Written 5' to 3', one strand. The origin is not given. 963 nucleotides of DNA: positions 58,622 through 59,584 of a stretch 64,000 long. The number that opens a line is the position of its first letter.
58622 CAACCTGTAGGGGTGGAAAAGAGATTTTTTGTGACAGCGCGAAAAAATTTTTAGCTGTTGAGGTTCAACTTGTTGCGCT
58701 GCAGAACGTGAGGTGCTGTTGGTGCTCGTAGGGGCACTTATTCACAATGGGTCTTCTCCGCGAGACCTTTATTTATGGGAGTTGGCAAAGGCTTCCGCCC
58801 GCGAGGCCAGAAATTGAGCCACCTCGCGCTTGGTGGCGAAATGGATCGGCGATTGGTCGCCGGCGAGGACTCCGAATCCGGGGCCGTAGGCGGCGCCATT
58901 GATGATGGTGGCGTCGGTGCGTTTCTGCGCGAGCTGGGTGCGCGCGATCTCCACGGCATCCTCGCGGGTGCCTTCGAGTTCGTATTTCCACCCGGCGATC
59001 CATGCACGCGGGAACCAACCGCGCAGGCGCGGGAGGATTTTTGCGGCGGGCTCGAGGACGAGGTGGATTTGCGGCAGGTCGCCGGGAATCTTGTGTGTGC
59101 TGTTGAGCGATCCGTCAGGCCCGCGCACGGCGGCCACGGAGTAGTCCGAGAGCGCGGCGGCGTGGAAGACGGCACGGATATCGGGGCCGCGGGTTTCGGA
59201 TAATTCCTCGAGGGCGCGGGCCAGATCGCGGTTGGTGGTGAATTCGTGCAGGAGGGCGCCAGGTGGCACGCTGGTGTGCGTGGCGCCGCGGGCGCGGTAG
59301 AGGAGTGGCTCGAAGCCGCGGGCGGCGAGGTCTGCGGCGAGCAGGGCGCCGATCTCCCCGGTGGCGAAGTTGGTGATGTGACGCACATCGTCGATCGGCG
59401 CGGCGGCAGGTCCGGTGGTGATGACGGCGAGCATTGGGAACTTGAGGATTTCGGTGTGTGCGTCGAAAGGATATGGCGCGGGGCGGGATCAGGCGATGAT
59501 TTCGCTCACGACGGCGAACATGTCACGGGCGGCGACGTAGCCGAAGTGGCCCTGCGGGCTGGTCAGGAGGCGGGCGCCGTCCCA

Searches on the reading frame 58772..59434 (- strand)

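Call 37: search_protein_families(library=pfam, proteins=[window:58772-59434:-])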
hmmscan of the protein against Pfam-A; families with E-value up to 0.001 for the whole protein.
seq(221 aa): 1 family
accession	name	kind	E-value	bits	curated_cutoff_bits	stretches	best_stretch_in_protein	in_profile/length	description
PF04127.22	DFP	-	1e-19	71.5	22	1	4-183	7-171/186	DNA/pantothenate metabolism flavoprotein C-terminal domain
